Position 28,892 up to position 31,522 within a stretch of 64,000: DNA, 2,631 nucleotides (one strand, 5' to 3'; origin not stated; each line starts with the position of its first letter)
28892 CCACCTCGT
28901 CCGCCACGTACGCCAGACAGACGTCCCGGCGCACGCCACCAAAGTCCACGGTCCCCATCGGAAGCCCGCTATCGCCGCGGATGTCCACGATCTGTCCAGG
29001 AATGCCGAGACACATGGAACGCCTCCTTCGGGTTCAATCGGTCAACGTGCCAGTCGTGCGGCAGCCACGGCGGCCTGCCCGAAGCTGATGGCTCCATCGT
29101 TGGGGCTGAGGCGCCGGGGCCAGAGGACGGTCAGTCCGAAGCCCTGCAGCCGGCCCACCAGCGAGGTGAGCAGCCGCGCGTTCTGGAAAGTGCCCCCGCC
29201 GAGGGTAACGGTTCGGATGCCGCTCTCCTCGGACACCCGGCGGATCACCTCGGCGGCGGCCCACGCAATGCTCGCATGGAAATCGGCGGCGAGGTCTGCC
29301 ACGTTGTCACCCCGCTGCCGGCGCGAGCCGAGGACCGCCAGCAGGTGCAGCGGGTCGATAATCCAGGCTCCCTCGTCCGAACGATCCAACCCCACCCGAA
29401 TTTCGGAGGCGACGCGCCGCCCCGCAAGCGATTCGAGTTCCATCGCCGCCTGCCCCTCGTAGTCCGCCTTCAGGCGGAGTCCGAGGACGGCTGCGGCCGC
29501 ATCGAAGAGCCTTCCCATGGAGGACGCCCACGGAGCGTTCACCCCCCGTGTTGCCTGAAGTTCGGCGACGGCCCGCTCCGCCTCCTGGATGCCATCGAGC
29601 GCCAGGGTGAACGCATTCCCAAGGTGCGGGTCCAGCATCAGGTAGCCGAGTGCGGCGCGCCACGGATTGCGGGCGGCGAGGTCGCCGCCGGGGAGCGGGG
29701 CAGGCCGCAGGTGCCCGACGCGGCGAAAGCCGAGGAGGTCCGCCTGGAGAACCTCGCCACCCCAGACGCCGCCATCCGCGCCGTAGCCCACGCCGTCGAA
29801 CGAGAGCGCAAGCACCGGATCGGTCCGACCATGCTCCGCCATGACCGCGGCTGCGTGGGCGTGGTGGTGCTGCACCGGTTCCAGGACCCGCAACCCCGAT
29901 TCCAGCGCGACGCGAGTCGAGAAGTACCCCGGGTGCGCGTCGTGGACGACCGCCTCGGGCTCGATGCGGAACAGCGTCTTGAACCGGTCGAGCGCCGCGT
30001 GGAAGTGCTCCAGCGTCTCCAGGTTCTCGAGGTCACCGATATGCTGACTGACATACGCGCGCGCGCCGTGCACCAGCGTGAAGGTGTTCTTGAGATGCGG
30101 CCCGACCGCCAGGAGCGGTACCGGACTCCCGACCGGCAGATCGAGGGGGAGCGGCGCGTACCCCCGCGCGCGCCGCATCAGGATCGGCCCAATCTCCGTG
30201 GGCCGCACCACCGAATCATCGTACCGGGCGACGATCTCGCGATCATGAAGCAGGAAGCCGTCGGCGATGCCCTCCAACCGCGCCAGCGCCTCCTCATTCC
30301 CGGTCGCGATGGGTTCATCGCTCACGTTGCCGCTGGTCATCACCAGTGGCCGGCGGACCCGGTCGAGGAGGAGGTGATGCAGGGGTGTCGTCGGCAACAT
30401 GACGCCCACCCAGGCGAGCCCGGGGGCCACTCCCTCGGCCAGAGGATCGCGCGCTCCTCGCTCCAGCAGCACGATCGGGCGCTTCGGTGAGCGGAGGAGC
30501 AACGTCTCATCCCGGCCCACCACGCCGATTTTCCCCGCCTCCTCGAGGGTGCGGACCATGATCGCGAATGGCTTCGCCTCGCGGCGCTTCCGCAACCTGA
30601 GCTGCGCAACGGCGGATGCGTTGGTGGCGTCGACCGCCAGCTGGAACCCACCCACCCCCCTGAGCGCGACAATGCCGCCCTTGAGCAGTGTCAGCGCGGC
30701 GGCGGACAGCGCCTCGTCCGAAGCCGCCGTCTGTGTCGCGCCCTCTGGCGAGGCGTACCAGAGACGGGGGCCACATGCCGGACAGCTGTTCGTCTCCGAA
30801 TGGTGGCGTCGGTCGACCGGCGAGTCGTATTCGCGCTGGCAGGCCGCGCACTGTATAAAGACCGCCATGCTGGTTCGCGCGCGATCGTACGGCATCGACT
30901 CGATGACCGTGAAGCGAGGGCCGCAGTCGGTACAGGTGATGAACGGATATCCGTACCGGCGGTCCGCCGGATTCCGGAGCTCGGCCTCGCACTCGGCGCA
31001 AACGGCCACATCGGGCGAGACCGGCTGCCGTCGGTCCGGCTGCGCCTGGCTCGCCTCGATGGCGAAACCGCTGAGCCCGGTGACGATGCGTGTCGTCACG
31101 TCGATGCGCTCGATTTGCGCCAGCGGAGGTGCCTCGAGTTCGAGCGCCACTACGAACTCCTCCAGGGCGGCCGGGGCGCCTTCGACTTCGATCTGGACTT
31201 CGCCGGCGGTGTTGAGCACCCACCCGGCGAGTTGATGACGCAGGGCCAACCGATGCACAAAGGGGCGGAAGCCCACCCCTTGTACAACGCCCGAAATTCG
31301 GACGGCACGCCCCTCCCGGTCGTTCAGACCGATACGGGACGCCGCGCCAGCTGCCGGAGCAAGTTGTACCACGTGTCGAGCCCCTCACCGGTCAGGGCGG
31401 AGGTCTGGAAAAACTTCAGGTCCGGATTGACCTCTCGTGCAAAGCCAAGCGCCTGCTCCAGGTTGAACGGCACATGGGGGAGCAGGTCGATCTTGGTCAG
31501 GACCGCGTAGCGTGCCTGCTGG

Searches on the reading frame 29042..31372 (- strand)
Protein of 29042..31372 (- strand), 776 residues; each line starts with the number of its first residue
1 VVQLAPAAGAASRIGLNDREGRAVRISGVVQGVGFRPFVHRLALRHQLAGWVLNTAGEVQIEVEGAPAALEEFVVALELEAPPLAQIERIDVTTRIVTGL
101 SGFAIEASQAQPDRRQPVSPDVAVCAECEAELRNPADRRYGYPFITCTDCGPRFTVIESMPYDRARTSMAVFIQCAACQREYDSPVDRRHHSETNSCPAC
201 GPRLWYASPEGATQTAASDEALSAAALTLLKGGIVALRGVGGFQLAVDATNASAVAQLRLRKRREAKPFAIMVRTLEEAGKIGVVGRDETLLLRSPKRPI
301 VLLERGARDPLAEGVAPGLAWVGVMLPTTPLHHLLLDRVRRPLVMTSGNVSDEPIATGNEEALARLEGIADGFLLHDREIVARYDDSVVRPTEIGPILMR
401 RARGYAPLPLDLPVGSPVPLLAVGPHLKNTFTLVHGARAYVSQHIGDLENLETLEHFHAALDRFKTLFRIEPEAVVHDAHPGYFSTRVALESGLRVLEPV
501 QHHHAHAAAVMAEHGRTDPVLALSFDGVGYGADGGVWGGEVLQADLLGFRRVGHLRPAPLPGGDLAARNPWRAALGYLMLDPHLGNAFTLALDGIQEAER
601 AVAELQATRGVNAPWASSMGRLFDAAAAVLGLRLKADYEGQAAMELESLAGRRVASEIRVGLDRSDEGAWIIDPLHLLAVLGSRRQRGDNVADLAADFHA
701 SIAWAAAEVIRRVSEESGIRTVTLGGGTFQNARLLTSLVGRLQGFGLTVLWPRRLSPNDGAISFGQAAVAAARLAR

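Call 66: search_protein_families(library=pfam, proteins=[window:29042-31372:-], max_evalue=0.00001)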
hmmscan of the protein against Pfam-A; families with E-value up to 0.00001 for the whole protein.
window:29042-31372:- (776 aa): 5 families
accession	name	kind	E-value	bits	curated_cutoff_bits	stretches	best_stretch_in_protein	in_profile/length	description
PF22521.2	HypF_C_2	-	2e-70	237.7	27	1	523-766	2-241/241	Carbamoyltransferase, Kae1-like Domain, second subdomain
PF01300.24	Sua5_yciO_yrdC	-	3.3e-41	141.1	25.1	1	229-401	3-177/178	Telomere recombination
PF17788.7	HypF_C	-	2.1e-33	115.4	23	1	419-513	5-99/99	HypF Kae1-like domain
PF07503.17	zf-HYPF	-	1.8e-28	98.5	23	2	124-157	1-34/34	HypF finger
PF00708.24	Acylphosphatase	-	4.6e-20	72.1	22.5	1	24-104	3-84/85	Acylphosphatase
